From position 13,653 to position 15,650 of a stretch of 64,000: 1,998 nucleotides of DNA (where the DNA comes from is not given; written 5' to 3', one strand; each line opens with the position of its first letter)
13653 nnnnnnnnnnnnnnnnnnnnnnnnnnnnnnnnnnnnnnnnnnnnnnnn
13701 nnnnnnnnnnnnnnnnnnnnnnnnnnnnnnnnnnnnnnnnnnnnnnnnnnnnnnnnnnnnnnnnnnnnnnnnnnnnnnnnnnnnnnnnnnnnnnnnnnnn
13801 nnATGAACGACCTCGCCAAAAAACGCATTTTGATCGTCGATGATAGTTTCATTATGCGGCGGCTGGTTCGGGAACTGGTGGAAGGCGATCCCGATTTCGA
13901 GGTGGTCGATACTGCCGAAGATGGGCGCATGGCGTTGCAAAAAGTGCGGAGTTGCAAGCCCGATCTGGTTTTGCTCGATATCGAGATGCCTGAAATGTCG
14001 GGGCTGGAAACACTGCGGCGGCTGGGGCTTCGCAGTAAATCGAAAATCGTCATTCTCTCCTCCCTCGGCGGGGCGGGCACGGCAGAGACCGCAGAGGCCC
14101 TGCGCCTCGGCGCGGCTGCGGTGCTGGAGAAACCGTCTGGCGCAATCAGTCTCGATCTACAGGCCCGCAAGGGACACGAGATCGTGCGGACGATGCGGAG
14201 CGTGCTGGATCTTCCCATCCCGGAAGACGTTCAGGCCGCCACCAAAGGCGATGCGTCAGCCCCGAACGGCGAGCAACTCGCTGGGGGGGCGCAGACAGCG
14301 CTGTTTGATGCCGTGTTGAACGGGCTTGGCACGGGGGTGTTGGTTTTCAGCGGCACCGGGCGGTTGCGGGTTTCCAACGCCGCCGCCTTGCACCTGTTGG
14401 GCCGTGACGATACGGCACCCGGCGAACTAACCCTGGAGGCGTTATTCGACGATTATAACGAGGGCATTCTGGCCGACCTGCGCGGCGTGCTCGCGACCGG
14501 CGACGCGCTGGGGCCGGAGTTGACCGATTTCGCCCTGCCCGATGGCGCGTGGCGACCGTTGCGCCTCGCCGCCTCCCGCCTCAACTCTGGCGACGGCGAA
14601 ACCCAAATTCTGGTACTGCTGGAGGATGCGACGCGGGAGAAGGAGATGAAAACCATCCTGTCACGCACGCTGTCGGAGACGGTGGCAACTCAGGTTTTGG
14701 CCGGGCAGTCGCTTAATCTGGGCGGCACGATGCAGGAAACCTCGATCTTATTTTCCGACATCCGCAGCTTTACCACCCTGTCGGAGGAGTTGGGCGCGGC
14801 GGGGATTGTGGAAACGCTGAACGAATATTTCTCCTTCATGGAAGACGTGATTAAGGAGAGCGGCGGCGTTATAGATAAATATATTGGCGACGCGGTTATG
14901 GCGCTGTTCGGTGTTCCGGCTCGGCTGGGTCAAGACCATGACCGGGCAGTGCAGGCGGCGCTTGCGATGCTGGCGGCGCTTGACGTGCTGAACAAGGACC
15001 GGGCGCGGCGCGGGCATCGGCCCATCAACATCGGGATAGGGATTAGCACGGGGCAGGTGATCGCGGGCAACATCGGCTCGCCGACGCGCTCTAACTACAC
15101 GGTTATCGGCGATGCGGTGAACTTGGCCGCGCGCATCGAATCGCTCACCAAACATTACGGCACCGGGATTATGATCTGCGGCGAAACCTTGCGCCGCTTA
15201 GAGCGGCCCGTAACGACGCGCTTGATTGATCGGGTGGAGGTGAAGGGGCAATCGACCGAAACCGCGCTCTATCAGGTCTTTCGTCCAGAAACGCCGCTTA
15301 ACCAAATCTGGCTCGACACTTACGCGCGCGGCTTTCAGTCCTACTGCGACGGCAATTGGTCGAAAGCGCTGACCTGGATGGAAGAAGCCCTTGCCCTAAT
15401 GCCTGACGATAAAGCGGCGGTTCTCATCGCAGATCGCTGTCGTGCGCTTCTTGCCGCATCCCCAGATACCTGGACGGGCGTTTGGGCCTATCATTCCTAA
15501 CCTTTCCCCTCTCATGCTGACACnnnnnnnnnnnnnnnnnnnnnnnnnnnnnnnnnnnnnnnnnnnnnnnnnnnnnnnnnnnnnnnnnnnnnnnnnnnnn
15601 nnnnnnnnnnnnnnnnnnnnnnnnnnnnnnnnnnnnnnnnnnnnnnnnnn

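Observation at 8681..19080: Complete chemosensory (Che-like) cluster whose dedicated response regulator is a class III nucleotide cyclase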

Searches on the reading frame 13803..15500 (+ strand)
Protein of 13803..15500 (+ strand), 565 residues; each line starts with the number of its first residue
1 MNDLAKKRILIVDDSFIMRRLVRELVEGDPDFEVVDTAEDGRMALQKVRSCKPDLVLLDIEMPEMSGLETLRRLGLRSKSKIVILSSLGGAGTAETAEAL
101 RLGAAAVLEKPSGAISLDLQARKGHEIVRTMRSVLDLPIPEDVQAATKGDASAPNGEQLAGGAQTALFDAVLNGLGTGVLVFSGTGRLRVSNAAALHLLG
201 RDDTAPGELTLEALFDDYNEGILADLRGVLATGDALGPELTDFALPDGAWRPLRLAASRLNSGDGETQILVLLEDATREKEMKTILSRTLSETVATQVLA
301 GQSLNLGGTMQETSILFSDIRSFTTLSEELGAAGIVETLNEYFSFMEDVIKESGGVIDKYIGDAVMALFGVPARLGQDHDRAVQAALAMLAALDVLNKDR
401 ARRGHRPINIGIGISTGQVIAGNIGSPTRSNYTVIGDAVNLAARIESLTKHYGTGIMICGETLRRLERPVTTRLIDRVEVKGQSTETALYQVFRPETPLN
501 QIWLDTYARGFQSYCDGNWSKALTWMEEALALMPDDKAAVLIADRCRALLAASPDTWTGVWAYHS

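Call 4: search_protein_families(library=pfam, proteins=[window:13803-15500:+], max_evalue=0.01)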
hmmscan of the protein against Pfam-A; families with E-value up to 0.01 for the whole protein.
window:13803-15500:+ (565 aa): 5 families
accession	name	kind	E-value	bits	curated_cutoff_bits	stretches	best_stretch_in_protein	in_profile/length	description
PF00211.25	Guanylate_cyc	-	1.2e-27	97.1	21.9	1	310-486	6-176/183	Adenylate and Guanylate cyclase catalytic domain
PF00072.30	Response_reg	-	2.9e-22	79.4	30.2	1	9-114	1-103/111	Response regulator receiver domain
PF08448.16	PAS_4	-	0.00039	21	23.1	1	173-280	2-109/110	PAS fold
PF00989.32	PAS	-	0.00069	20.1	22.6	1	167-275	2-112/113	PAS fold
PF07719.23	TPR_2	-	0.00086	19.7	27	1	507-536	5-34/34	Tetratricopeptide repeat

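Call 7: find_related_loci(query=window:13803-15500:+, collection=genome_contigs, flank=10000)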
Query window:13803-15500:+ (565 aa) in genome_contigs; peptide patterns used: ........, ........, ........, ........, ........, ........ (x = any residue, [..] = any of these).
600 stretches matched a pattern (row limit reached: there are more); 557 encode a relative of the query (tblastn E <= 1e-3); the best 80 are kept; 80 distinct loci.
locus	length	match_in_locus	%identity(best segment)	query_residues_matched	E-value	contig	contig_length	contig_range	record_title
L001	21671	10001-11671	51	6-562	9e-158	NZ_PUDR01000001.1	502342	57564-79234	Pannonibacter carbonis strain Q4.6 Scaffold1, whole genome shotgun sequence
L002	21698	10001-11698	49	5-561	2e-156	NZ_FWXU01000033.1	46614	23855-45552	Rhizobium sp. RU36D, whole genome shotgun sequence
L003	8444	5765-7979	40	3-492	2e-40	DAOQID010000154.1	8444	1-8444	MAG TPA_asm: Anaerolineales bacterium isolate AMR_MDS_0635 NODE_4282_length_8444_cov_14.579330, whole genome shotgun seq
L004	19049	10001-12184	40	3-492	1e-40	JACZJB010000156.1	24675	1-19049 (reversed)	MAG: Anaerolineales bacterium isolate MAG8 chloroflexi_2_contig_872681, whole genome shotgun sequence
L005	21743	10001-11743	37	1-490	3e-39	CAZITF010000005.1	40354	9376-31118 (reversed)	MAG TPA_asm: uncultured Rhodobacterales bacterium isolate SRP135972_co2_70 genome assembly, contig: NODE_400_length_4035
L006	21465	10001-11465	53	4-132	7e-39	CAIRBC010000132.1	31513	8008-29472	MAG: uncultured Nitrosomonadales bacterium isolate Kiruna2_bin-1694 genome assembly, contig: bin-1694:132/600, whole gen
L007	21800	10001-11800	38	8-497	6e-39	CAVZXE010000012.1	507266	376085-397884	MAG: uncultured bacterium isolate MFD04716.bin.1.136 genome assembly, contig: contig_13636, whole genome shotgun sequenc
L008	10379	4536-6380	37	8-519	4e-39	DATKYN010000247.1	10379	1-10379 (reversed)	MAG TPA_asm: Burkholderiales bacterium isolate SMAG_U14220 k141_934724, whole genome shotgun sequence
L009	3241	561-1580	37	3-492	8e-39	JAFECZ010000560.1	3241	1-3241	MAG: Proteobacteria bacterium isolate SZAS-59 LIN-358__560__length-3241, whole genome shotgun sequence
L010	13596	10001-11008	38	9-492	9e-39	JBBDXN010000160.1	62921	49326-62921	MAG: Candidatus Rokuibacteriota bacterium isolate LejiaD_70_14 Lejia_D_849_length_62921_cov_8, whole genome shotgun sequ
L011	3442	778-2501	38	8-492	2e-38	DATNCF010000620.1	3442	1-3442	MAG TPA_asm: Burkholderiales bacterium isolate SMAG_U11207 k141_3099071, whole genome shotgun sequence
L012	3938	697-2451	38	6-492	2e-38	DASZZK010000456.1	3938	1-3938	MAG TPA_asm: Casimicrobiaceae bacterium isolate SMAG_U6234 k141_130140, whole genome shotgun sequence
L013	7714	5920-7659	40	8-496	6e-38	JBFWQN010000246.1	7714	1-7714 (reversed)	MAG: Hyphomicrobiaceae bacterium isolate CA_2019_TPBF_184 NODE_37717_length_7714_cov_2.974035_TPBF, whole genome shotgun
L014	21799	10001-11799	38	8-492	7e-38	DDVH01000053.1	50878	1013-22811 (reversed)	MAG TPA_asm: Anaerolineales bacterium UBA2317 UBA2317_contig_1000, whole genome shotgun sequence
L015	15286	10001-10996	41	8-493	7e-38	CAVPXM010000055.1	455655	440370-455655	MAG: uncultured Nitrososphaerales archaeon isolate MFD10007.bin.1.217 genome assembly, contig: contig_4664, whole genome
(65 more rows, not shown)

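Call 10: find_homologous_proteins(query=window:13803-15500:+, max_evalue=1e-30)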
Query window:13803-15500:+ (565 aa): 5335 proteins with E <= 1e-30 among 8000 candidates; the best 120 are listed.
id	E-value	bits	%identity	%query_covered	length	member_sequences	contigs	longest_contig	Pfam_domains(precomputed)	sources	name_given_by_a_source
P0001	0.0e+0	1232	100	100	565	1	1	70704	PF00211.26,PF00072.31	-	-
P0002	7.0e-291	984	80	100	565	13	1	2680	PF08448.17,PF00211.26,PF00989.32,PF00072.31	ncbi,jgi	jgi:class 3 adenylate cyclase/ActR/RegA family two-component response regulator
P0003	3.6e-233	793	77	57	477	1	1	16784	PF00211.26,PF00072.31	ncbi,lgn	ncbi:MAG: adenylate/guanylate cyclase domain-containing protein [Elstera sp.]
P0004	5.4e-226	770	65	99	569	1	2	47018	PF08448.17,PF00211.26,PF00072.31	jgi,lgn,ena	-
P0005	3.5e-225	767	63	100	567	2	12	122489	PF08448.17,PF00211.26,PF00072.31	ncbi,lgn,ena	-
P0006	7.6e-225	766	63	99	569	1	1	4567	PF08448.17,PF00211.26,PF00072.31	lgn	-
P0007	2.4e-224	764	64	100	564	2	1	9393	PF00211.26,PF00072.31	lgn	-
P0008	6.3e-224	763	65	99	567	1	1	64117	PF00211.26,PF00072.31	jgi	jgi:adenylate cyclase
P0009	1.5e-216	738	61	100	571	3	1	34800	PF00211.26,PF00072.31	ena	-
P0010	3.1e-216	737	64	99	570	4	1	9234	PF08448.17,PF00211.26,PF00989.32,PF00072.31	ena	-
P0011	4.0e-216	737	63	99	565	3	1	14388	PF00211.26,PF00072.31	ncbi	ncbi:MAG: adenylate/guanylate cyclase domain-containing protein [Rhodopila sp.]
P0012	6.2e-216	736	62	99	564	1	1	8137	PF08448.17,PF00211.26,PF00989.32,PF00072.31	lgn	-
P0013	3.2e-215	734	63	99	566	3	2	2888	PF00211.26,PF00072.31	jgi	jgi:class 3 adenylate cyclase/ActR/RegA family two-component response regulator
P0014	2.7e-211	721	64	94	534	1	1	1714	PF08448.17,PF00211.26,PF00072.31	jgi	jgi:adenylate cyclase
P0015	1.6e-210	719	61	99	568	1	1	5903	PF00211.26,PF00072.31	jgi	jgi:adenylate cyclase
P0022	1.6e-201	689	61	98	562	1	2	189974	PF08448.17,PF00211.26,PF00072.31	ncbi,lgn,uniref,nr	ncbi:PAS domain-containing protein [Humitalea rosea]|uniref:PAS domain-containing protein n=1 Tax=Hu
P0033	2.0e-166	573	49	99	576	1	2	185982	PF00211.26,PF00072.31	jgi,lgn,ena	jgi:class 3 adenylate cyclase/DNA-binding NarL/FixJ family response regulator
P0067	8.7e-152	525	49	99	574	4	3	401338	PF08448.17,PF00211.26,PF00072.31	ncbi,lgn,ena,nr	ncbi:MAG: adenylate [Rhodospirillaceae bacterium]|nr:MAG: adenylate [Rhodospirillaceae bacterium] TN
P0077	2.6e-149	517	48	99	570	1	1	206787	PF00211.26,PF00072.31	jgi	jgi:class 3 adenylate cyclase/DNA-binding NarL/FixJ family response regulator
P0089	4.4e-148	512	48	98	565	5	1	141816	PF00211.26,PF00072.31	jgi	jgi:class 3 adenylate cyclase/DNA-binding NarL/FixJ family response regulator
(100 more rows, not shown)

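Call 11: find_encoding_contigs(protein=P0022, flank=10000, max_places=1)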
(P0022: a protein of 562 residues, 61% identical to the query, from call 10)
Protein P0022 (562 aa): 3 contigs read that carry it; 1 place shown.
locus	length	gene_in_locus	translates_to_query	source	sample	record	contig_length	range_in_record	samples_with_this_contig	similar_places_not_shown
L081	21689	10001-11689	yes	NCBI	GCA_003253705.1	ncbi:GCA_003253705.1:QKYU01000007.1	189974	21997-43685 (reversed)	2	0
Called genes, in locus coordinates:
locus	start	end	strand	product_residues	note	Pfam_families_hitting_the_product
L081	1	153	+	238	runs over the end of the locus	PF01138:RNase_PH, PF03725:RNase_PH_C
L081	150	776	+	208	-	PF01725:Ham1p_like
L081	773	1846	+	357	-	PF00180:Iso_dh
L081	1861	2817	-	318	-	PF03401:TctC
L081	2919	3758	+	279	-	PF04909:Amidohydro_2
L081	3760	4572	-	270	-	PF23023:Anti-Pycsar_Apyc1 (weak), PF12706:Lactamase_B_2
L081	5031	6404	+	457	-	PF01584:CheW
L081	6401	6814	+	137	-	-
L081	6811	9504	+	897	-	PF01627:Hpt, PF02518:HATPase_c, PF01584:CheW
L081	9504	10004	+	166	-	-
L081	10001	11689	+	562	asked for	PF00072:Response_reg, PF08448:PAS_4, PF00211:Guanylate_cyc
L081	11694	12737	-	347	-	PF01339:CheB_methylest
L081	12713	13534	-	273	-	PF01739:CheR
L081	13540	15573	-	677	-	PF00672:HAMP, PF00015:MCPsignal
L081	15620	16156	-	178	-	PF00027:cNMP_binding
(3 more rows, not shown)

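Call 12: find_encoding_contigs(protein=P0033, flank=10000, max_places=1)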
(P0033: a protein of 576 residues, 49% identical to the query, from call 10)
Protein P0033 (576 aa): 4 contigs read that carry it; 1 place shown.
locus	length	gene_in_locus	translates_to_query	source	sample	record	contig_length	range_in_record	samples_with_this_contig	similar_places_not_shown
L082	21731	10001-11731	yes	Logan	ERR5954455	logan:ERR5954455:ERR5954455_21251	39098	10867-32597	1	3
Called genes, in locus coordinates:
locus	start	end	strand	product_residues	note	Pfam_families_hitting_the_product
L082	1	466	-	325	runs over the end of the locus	PF01695:IstB_IS21 (faint), PF02562:PhoH, PF13245:AAA_19 (weak), PF13604:AAA_30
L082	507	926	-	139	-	-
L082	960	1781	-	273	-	-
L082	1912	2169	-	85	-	PF01329:Pterin_4a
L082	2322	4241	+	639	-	PF00672:HAMP, PF00015:MCPsignal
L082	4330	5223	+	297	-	PF01739:CheR, PF13847:Methyltransf_31 (faint), PF08241:Methyltransf_11 (faint), PF08242:Methyltransf_12 (weak), PF13649:Methyltransf_25 (faint)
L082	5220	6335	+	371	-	PF01339:CheB_methylest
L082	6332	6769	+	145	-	-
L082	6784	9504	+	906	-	PF01627:Hpt, PF02518:HATPase_c, PF01584:CheW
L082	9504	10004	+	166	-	-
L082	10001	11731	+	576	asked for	PF00072:Response_reg, PF00211:Guanylate_cyc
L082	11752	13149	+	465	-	PF01584:CheW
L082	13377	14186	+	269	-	PF01258:zf-dskA_traR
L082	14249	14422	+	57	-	PF00471:Ribosomal_L33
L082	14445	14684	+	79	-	PF01084:Ribosomal_S18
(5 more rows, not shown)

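Call 13: find_encoding_contigs(protein=P0077, flank=10000, max_places=1)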
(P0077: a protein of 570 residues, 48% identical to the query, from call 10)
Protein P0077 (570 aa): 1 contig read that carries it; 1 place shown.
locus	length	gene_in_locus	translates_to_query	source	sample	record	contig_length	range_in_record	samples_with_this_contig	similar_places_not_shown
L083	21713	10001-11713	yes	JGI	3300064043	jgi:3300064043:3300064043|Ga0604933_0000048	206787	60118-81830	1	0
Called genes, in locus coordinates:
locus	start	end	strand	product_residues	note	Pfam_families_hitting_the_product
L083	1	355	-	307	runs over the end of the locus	PF01048:PNP_UDP_1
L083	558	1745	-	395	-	PF00144:Beta-lactamase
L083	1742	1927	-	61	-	-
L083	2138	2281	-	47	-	-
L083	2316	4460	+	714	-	PF00672:HAMP (weak), PF00015:MCPsignal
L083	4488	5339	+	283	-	PF01739:CheR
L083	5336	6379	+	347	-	PF01339:CheB_methylest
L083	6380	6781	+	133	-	-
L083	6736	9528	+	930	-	PF01627:Hpt, PF02518:HATPase_c, PF01584:CheW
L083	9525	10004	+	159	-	-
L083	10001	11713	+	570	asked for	PF00072:Response_reg, PF00211:Guanylate_cyc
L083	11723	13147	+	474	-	PF01584:CheW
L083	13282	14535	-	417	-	-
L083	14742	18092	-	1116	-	PF00536:SAM_1, PF07647:SAM_2, PF00211:Guanylate_cyc, PF13191:AAA_16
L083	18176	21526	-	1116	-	PF00536:SAM_1, PF07647:SAM_2, PF00211:Guanylate_cyc, PF13191:AAA_16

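Call 50: find_related_loci(query=A4, collection=genome_contigs, flank=10000)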
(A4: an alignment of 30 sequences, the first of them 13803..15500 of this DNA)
Query A4 (565 aa) in genome_contigs; peptide patterns used: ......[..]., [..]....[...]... (x = any residue, [..] = any of these).
600 stretches matched a pattern (row limit reached: there are more); 485 encode a relative of the query (tblastn E <= 1e-3); the best 80 are kept; 80 distinct loci.
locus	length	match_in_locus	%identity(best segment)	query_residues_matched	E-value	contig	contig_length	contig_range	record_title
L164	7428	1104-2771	55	6-564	0e+0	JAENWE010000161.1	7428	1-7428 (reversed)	MAG: Vicinamibacteria bacterium isolate 3_4_m_bin2 c_000000939276, whole genome shotgun sequence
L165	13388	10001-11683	49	7-565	8e-171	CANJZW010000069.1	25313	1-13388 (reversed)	MAG: Chthoniobacteraceae bacterium isolate RH-26jul17-185 genome assembly, contig: RH-26jul17-C4846, whole genome shotgu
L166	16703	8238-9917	49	7-565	9e-164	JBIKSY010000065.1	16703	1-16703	MAG: Chthoniobacteraceae bacterium isolate ME2015-07-07_3300042695_group6_bin114 Rohwer_bin2547_scaffold_1674_c1, whole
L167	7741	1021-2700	49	7-565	2e-162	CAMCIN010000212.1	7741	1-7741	MAG: Akkermansia muciniphila isolate MoH-23oct19-222 genome assembly, contig: MoH-23oct19-C15594, whole genome shotgun s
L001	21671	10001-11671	51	6-562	9e-158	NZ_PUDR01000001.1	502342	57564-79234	Pannonibacter carbonis strain Q4.6 Scaffold1, whole genome shotgun sequence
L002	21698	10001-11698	49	5-561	2e-156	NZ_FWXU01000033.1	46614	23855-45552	Rhizobium sp. RU36D, whole genome shotgun sequence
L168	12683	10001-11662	46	5-561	3e-138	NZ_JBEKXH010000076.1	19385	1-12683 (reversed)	MAG: Bradyrhizobium sp. isolate SPRUCE 647 SPRUCE_647_76, whole genome shotgun sequence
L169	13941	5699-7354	45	6-561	2e-131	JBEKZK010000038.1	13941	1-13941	MAG: Xanthobacteraceae bacterium isolate SPRUCE 697 SPRUCE_697_38, whole genome shotgun sequence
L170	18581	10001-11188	42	166-560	2e-84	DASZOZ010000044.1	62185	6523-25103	MAG TPA_asm: Stellaceae bacterium isolate SMAG_U5958 k141_232876, whole genome shotgun sequence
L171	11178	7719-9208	56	4-137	3e-43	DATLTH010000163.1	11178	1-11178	MAG TPA_asm: Stellaceae bacterium isolate SMAG_U13951 k141_1559280, whole genome shotgun sequence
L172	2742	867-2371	55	1-137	8e-43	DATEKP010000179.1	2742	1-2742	MAG TPA_asm: Stellaceae bacterium isolate SMAG_U8893 k141_645728, whole genome shotgun sequence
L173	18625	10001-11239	41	149-560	6e-86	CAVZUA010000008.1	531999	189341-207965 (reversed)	MAG: uncultured Alphaproteobacteria bacterium isolate MFD04967.bin.1.114 genome assembly, contig: contig_16623, whole ge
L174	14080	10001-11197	40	169-560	4e-76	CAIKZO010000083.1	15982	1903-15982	MAG: Enhydrobacter aerosaccus isolate Umea2_bin-0026 genome assembly, contig: bin-0026:083/175, whole genome shotgun seq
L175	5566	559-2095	57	5-137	1e-41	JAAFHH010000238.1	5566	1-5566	MAG: Alphaproteobacteria bacterium isolate bin64.metabat.ball.128 WN_Alphaproteobacteria_2_scaffold_240, whole genome sh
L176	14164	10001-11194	43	169-560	7e-80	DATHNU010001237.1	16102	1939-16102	MAG TPA_asm: Reyranella sp. isolate SMAG_U12666 k141_670083, whole genome shotgun sequence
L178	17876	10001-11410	35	72-561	7e-72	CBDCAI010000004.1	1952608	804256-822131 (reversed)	MAG: Acetobacteraceae bacterium isolate 467a9fa8-3835-4ef4-acad-246a66e1c9c5 genome assembly, contig: contig_4, whole ge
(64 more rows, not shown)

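Call 54: search_protein_families(library=pfam, proteins=[L173:9613-10005:+, L173:9848-11254:+, L178:9128-11428:+, L173:6229-6651:+, L173:4019-5095:+, L173:5273-6232:+, L173:11509-12249:+, L173:12270-13901:+, L178:8658-9149:+], max_evalue=0.01)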
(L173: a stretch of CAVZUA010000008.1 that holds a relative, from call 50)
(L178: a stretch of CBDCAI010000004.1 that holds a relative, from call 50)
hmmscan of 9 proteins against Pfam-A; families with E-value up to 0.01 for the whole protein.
L173:9613-10005:+ (130 aa): 0 families

L173:9848-11254:+ (468 aa): 7 families
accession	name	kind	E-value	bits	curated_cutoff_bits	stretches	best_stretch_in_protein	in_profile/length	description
PF00211.25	Guanylate_cyc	-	5.2e-25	88.5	21.9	1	214-389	6-175/183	Adenylate and Guanylate cyclase catalytic domain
PF13596.12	PAS_10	-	2.2e-06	28.7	22.1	1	72-180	2-105/106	PAS domain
PF08448.16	PAS_4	-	6.1e-06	26.9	23.1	1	76-184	2-109/110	PAS fold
PF00989.32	PAS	-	3.3e-05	24.3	22.6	1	71-180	3-113/113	PAS fold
PF13188.13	PAS_8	-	4.2e-05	23.7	21.8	1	70-125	2-55/65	PAS domain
PF13426.13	PAS_9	-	0.0012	19.6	27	1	80-180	2-101/103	PAS domain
PF00990.26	GGDEF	-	0.0092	16.2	23.8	0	214-318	30-131/161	Diguanylate cyclase, GGDEF domain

L178:9128-11428:+ (766 aa): 7 families
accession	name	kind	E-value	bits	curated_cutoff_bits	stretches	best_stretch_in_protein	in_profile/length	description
PF00211.25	Guanylate_cyc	-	3.7e-22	79.2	21.9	1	506-680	6-174/183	Adenylate and Guanylate cyclase catalytic domain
PF01590.32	GAF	-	2.6e-18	67.3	22.4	1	211-345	2-132/133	GAF domain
PF13185.12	GAF_2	-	1.1e-15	58.5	28.6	1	210-346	3-135/136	GAF domain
PF08448.16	PAS_4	-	1.1e-08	35.7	23.1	1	366-475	1-108/110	PAS fold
PF13492.12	GAF_3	-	6.5e-08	33.5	27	1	211-343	2-124/129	GAF domain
PF13426.13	PAS_9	-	4.4e-06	27.4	27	1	371-472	2-101/103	PAS domain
PF00989.32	PAS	-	0.00084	19.8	22.6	1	363-471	4-112/113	PAS fold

L173:6229-6651:+ (140 aa): 1 family
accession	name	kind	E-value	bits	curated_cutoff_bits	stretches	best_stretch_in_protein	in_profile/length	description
PF00072.30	Response_reg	-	6.6e-22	78.2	30.2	1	6-113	1-105/111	Response regulator receiver domain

L173:4019-5095:+ (358 aa): 1 family
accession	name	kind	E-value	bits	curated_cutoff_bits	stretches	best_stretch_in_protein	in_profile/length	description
PF01584.24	CheW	-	9e-24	84.1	23.5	2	229-356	2-135/138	CheW-like domain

L173:5273-6232:+ (319 aa): 1 family
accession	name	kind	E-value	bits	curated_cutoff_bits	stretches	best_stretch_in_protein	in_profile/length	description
PF01339.22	CheB_methylest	-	8.9e-48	162.7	24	1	124-300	1-174/174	CheB methylesterase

L173:11509-12249:+ (246 aa): 1 family
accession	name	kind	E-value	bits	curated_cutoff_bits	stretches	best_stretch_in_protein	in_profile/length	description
PF11769.13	DUF3313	-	7.9e-28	97.9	26.1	1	52-232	5-184/187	Protein of unknown function (DUF3313)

L173:12270-13901:+ (543 aa): 1 family
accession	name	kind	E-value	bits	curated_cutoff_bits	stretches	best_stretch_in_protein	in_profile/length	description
PF02470.25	MlaD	-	1.7e-29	102.3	25.1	3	47-137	2-80/81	MlaD protein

L178:8658-9149:+ (163 aa): 0 families
